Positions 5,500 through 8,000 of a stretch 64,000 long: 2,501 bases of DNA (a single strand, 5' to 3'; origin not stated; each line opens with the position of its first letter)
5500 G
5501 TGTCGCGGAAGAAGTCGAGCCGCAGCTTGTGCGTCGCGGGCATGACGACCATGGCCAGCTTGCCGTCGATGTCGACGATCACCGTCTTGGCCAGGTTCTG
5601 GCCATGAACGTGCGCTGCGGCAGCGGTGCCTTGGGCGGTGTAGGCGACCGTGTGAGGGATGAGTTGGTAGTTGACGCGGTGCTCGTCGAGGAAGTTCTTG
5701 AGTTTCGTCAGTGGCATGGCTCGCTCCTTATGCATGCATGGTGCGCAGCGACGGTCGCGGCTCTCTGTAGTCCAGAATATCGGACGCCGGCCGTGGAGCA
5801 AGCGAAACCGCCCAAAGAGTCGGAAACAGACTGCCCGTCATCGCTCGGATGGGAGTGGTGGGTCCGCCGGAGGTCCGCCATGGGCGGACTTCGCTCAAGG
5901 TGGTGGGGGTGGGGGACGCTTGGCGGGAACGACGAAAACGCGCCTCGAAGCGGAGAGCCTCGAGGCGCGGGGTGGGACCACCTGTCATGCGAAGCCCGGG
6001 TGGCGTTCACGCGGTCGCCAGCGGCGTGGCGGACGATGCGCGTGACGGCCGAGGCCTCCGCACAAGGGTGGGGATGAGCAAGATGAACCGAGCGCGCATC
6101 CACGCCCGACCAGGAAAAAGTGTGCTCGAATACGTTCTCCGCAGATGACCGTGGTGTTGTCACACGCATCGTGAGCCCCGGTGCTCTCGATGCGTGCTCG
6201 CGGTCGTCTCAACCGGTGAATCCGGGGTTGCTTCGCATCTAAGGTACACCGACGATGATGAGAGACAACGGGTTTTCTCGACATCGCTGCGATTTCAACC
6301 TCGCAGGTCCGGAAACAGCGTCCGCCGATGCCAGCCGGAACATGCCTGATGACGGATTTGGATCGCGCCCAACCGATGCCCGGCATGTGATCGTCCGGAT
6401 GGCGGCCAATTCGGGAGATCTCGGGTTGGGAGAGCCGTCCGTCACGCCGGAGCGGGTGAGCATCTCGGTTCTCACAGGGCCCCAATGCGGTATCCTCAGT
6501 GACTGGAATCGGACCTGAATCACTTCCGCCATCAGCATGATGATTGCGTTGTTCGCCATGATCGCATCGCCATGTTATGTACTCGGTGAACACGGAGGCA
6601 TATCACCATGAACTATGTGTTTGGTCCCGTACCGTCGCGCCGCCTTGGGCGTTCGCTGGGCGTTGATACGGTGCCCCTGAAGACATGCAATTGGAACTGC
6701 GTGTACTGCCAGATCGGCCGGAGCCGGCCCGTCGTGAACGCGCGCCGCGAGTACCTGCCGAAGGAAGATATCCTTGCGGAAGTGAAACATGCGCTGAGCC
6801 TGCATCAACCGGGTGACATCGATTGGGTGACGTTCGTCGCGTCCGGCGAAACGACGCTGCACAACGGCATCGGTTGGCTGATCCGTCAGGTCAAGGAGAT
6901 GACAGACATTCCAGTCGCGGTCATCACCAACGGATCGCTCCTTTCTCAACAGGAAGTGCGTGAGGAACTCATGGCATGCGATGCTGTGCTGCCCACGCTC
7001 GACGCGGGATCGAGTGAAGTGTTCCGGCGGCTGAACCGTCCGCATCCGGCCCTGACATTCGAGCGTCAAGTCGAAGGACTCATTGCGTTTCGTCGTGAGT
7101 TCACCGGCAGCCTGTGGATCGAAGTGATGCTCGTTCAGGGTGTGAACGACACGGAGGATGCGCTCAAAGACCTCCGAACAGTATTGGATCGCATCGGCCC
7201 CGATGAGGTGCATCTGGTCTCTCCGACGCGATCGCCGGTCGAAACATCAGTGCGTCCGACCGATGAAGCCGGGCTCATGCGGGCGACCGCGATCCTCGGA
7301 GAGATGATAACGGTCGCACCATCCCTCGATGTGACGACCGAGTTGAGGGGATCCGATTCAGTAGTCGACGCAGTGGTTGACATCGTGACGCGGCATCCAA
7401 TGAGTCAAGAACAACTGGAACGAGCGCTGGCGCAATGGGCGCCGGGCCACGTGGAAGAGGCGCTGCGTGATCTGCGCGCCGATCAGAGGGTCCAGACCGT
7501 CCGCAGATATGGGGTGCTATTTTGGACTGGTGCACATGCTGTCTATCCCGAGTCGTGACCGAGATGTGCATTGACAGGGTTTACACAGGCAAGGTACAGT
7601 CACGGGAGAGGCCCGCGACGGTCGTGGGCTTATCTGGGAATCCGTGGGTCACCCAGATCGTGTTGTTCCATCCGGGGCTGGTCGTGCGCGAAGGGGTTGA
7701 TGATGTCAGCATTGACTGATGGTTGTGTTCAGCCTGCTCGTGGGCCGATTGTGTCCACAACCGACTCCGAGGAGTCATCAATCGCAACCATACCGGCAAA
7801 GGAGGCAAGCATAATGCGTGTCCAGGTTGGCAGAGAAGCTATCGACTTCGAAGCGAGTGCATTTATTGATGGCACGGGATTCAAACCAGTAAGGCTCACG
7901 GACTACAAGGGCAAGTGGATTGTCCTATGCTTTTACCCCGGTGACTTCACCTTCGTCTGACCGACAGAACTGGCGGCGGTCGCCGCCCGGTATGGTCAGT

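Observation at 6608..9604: Radical-SAM gene plus Sec-peroxiredoxin plus two-gene YeeE/YedE transporter: possible selenium-linked gene neighbourhood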

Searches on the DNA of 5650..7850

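Call 25: search_rna_families(source=window, start=5650, end=7850, threshold=evalue, max_evalue=1)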
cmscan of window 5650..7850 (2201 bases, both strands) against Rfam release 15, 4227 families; matches with E-value up to 1: 0.
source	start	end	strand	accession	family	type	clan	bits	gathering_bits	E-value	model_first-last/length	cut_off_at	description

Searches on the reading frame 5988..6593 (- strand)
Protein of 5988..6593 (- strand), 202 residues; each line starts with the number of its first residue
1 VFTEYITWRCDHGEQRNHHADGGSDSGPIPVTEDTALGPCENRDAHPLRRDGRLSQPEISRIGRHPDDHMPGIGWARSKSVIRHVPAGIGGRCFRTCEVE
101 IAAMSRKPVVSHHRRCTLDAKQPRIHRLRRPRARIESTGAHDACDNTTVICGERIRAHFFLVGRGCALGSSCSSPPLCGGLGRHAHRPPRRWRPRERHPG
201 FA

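Call 65: search_protein_families(library=pfam, proteins=[window:5988-6593:-], max_evalue=0.1)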
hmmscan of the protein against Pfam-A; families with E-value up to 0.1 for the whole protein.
window:5988-6593:- (202 aa): 0 families
